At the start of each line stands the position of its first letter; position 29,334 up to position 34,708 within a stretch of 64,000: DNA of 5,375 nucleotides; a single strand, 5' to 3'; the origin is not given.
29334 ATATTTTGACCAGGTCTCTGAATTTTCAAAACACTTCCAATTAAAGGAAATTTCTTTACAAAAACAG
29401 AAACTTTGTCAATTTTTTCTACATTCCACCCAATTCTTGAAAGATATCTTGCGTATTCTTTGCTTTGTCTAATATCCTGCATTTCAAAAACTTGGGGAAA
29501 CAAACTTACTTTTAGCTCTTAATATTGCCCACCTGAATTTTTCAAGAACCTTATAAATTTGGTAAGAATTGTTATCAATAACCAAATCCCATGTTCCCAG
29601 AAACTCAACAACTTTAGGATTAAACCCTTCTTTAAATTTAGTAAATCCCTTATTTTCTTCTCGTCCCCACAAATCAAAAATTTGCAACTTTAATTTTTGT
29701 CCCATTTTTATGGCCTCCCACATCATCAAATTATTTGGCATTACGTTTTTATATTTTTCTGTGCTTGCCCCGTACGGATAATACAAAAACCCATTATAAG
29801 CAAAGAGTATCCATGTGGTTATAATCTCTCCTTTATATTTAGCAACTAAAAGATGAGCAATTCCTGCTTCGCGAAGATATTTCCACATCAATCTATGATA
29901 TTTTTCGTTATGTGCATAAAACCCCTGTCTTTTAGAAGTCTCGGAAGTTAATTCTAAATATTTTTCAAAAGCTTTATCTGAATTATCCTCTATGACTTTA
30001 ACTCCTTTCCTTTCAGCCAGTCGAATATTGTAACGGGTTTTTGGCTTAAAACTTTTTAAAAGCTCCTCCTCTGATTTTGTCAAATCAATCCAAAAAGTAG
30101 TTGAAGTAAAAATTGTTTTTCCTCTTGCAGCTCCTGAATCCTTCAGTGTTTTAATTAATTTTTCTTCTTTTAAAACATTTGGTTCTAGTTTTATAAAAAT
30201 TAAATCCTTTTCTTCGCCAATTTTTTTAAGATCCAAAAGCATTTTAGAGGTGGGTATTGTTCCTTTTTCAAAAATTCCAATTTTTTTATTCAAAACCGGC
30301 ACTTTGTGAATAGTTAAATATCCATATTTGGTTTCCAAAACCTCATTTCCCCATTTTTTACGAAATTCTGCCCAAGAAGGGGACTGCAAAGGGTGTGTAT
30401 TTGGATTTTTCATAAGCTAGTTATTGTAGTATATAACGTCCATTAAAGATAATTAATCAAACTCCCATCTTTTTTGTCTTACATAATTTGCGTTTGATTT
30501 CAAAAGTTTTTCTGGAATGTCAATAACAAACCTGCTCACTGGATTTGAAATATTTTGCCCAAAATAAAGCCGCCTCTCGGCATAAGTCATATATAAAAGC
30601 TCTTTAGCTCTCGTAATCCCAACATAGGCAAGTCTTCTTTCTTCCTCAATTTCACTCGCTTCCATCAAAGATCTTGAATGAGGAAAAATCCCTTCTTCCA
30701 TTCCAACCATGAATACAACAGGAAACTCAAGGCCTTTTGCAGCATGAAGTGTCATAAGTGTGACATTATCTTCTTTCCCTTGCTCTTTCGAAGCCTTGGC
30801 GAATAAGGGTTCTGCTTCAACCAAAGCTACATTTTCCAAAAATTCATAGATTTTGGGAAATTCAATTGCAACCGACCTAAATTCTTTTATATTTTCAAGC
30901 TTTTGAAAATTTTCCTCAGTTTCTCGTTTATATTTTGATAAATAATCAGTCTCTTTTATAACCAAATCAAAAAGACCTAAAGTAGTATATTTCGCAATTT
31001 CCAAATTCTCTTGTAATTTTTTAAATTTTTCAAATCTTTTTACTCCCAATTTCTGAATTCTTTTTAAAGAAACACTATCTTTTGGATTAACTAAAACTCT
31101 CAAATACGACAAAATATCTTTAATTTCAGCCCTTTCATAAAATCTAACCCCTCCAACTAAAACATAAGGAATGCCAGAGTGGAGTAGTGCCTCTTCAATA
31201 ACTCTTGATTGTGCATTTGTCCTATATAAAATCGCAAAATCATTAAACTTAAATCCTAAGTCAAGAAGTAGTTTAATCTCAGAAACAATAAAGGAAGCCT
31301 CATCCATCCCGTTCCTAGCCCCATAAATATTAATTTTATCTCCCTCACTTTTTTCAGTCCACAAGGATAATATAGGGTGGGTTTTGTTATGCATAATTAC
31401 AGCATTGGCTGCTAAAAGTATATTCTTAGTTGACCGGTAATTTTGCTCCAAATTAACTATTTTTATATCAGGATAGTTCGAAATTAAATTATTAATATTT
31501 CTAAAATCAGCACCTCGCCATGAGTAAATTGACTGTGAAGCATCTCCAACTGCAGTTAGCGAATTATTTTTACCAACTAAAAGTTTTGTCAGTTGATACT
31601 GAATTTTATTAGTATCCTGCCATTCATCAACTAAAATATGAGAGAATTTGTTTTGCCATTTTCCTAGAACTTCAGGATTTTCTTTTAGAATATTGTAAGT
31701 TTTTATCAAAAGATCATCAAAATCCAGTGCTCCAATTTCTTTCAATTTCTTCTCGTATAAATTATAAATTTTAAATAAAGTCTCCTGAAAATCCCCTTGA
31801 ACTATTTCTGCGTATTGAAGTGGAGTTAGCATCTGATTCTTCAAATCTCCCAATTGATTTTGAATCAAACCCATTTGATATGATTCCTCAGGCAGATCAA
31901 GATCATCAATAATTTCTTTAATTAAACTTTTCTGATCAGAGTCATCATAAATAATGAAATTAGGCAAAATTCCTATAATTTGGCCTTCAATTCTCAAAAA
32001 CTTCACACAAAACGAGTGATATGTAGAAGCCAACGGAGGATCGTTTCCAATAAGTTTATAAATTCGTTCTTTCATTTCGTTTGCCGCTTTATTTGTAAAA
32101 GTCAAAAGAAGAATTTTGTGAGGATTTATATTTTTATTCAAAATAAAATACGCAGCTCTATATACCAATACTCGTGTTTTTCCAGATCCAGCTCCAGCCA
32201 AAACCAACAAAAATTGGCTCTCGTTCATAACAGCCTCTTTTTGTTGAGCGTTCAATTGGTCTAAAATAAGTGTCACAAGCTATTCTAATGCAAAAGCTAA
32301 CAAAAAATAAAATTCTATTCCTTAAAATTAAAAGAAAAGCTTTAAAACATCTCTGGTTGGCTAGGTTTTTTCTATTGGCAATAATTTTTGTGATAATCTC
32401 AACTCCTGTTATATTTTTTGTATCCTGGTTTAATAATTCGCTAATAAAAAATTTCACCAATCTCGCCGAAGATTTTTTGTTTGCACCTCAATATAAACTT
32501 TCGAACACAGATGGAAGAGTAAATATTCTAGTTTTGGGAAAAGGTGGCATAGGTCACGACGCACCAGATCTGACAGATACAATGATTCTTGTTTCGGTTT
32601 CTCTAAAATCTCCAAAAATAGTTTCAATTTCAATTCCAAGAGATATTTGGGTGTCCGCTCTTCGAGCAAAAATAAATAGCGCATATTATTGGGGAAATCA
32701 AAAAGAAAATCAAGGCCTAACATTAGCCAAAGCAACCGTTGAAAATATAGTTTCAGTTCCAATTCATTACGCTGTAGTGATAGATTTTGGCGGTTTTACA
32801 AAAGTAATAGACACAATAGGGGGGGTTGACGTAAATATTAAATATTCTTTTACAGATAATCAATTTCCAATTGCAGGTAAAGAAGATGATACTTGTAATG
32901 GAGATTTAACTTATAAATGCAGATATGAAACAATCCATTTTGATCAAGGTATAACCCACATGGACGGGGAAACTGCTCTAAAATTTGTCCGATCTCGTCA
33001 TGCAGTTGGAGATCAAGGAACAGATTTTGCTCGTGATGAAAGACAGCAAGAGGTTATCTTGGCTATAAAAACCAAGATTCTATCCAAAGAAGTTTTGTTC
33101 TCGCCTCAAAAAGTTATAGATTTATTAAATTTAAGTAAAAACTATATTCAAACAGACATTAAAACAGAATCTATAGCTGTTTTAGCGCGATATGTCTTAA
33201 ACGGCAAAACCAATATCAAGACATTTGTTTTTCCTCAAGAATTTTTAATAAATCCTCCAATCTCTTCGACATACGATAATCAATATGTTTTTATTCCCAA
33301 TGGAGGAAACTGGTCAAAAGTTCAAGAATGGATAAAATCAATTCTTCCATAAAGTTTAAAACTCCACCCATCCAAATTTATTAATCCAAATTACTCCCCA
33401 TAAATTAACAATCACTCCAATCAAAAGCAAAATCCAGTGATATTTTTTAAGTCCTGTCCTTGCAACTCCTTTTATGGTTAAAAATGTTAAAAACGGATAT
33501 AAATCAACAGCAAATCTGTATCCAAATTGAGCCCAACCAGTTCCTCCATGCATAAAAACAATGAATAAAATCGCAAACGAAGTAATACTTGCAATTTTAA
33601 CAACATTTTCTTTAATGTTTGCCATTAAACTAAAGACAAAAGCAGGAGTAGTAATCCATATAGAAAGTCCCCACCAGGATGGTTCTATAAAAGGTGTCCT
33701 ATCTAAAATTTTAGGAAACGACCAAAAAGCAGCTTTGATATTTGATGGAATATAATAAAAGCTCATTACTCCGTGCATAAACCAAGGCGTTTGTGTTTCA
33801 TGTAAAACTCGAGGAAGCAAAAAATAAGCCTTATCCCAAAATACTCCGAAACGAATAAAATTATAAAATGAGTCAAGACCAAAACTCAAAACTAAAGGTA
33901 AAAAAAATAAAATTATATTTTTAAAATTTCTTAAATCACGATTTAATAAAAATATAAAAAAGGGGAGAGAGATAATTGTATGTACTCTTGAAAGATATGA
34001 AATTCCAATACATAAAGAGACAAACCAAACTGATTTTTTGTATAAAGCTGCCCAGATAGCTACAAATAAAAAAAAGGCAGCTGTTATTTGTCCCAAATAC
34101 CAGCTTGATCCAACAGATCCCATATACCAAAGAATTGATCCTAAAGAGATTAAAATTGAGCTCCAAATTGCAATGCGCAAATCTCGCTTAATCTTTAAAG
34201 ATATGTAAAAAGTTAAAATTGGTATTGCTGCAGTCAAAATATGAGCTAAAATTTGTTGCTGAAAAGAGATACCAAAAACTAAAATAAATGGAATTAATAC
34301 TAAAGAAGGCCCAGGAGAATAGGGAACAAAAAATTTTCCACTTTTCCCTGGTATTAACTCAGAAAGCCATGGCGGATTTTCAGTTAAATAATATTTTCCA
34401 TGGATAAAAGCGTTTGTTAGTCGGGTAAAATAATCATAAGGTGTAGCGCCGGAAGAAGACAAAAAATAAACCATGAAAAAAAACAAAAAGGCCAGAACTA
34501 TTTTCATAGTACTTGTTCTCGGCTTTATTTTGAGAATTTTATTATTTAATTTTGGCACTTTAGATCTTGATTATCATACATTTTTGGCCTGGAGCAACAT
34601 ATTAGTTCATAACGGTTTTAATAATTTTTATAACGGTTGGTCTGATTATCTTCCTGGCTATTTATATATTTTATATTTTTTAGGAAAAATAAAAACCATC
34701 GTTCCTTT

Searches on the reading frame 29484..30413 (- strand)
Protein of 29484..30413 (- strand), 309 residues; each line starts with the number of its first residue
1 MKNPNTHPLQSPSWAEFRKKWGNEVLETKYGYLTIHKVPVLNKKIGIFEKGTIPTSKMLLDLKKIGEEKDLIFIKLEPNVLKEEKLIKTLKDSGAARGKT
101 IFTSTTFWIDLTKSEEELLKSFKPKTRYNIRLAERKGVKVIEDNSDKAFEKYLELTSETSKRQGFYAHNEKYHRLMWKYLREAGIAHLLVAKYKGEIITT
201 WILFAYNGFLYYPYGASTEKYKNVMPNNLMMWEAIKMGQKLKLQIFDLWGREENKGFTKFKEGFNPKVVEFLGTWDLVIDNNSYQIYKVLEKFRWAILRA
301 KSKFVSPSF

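Call 89: search_protein_families(library=ncbifam, proteins=[window:29484-30413:-], max_evalue=0.1)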
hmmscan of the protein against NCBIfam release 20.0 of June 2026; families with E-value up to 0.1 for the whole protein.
window:29484-30413:- (309 aa): 2 families
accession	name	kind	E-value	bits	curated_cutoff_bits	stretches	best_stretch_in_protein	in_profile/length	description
TIGR03019.1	pepcterm_femAB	equivalog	1.3e-15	57.3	260.35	1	104-269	118-281/330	FemAB family XrtA/PEP-CTERM system-associated protein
NF047883.1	UAcmpLyAlTFemX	equivalog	7e-13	48.6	500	1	99-285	142-333/337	UDP-N-acetylmuramoylpentapeptide-lysine N(6)-alanyltransferase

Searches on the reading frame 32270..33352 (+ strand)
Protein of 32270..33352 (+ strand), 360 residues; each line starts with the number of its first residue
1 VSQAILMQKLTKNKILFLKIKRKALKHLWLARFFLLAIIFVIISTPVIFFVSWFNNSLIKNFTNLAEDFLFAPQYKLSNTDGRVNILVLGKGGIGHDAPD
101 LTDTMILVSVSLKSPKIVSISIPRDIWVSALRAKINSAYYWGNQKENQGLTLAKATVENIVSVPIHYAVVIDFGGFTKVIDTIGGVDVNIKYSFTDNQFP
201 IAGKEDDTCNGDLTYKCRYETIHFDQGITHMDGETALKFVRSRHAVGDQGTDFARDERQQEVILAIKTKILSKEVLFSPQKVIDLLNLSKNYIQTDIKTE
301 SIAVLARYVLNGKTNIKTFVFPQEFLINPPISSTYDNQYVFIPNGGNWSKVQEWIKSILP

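Call 28: search_protein_families(library=pfam, proteins=[window:32270-33352:+], max_evalue=0.001)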
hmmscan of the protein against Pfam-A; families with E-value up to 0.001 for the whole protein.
window:32270-33352:+ (360 aa): 1 family
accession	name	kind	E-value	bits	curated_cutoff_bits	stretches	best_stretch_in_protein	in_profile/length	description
PF03816.19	LytR_cpsA_psr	-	5.7e-33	114.6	24.6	1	102-270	2-148/150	LytR_cpsA_psr family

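Call 89: search_protein_families(library=ncbifam, proteins=[window:32270-33352:+], max_evalue=0.1)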
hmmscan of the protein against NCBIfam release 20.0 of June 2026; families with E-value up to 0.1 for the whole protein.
window:32270-33352:+ (360 aa): 4 families
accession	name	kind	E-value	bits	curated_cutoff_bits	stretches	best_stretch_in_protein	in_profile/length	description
TIGR00350.1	lytR_cpsA_psr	domain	4e-28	98.6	62.3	1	102-270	3-150/152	LCP family glycopolymer transferase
NF006897.1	PRK09379.1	equivalog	2.2e-24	86.2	441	2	82-200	58-173/298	polyisoprenyl-teichoic acid--peptidoglycan teichoic acid transferase TagU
NF047591.1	ligase_LytR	equivalog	3.9e-19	69.2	450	1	102-305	80-267/336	glycopolymer--peptidoglycan transferase LytR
NF051849.1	LCP_trans_Cps2A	equivalog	5.8e-18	65.3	650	2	214-313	331-425/477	LCP family glycopolymer transferase CpsA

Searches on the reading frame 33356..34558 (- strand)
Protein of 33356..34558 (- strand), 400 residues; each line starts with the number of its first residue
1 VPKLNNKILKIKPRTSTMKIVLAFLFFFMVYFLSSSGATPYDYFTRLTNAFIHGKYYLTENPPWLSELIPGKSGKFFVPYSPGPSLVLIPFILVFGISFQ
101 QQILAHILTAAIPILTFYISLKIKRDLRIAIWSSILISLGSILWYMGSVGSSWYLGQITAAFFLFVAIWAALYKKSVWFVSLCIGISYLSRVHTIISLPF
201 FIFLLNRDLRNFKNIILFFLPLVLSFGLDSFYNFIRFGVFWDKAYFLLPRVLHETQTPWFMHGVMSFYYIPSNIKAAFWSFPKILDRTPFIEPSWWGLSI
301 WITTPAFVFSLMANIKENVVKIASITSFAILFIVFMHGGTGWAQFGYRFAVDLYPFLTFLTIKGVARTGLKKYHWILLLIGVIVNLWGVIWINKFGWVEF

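Call 28: search_protein_families(library=pfam, proteins=[window:33356-34558:-], max_evalue=0.001)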
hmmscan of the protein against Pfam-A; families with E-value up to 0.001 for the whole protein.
window:33356-34558:- (400 aa): 0 families

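Call 72: search_protein_families(library=pfam, proteins=[window:33356-34558:-], max_evalue=0.1)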
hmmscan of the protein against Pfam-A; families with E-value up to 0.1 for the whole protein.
window:33356-34558:- (400 aa): 1 family
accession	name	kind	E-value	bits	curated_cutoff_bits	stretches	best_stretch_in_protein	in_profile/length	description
PF09411.16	PagL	-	0.036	14.6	23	1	137-191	21-74/136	Lipid A 3-O-deacylase (PagL)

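Call 89: search_protein_families(library=ncbifam, proteins=[window:33356-34558:-], max_evalue=0.1)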
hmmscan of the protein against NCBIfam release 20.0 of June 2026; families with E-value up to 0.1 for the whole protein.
window:33356-34558:- (400 aa): 0 families
